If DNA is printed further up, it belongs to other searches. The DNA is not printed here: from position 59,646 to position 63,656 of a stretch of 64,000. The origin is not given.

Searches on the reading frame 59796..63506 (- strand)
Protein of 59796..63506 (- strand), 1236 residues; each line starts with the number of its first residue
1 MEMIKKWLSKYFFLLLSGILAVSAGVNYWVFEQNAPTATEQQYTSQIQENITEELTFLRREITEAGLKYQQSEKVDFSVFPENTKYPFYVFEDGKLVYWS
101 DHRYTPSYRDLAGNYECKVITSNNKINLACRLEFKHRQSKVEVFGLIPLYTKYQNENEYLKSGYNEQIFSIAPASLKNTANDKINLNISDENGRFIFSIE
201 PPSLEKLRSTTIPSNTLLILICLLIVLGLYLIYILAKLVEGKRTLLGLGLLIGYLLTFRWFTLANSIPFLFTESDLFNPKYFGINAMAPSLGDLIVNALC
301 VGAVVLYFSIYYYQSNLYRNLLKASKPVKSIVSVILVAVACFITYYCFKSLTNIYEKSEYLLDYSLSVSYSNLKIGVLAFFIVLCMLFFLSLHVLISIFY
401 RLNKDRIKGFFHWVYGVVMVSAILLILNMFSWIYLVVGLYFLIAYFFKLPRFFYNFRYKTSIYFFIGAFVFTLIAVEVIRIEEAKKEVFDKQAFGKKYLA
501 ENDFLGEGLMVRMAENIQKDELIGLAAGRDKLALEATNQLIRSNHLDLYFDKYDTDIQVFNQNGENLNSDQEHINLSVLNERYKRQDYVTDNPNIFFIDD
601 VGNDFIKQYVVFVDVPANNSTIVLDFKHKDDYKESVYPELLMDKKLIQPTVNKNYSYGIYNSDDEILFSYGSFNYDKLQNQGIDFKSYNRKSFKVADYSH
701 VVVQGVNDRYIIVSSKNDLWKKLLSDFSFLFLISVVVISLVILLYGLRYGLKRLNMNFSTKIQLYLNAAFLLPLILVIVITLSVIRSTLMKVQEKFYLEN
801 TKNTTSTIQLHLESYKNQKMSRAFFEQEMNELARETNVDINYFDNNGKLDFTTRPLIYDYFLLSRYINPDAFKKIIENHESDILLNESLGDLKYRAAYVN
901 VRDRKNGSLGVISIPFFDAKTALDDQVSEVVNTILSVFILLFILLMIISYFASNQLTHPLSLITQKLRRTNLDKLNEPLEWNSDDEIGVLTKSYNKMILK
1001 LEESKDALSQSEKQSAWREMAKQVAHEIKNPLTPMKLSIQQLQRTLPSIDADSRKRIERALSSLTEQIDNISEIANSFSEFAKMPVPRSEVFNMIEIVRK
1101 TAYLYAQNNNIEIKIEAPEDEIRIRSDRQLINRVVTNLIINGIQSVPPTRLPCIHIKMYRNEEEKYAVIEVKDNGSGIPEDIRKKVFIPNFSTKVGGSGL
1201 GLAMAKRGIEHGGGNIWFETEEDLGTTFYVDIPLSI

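Call 96: search_protein_families(library=pfam, max_evalue=0.0001, proteins=[window:59796-63506:-])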
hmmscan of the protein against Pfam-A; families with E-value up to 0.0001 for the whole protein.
window:59796-63506:- (1236 aa): 2 families
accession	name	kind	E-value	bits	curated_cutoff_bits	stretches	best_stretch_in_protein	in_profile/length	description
PF02518.31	HATPase_c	-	6.2e-20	72.1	26.4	1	1127-1235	2-110/111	Histidine kinase-, DNA gyrase B-, and HSP90-like ATPase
PF00512.31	HisKA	-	2e-09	37.8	26.9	1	1017-1075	2-61/66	His Kinase A (phospho-acceptor) domain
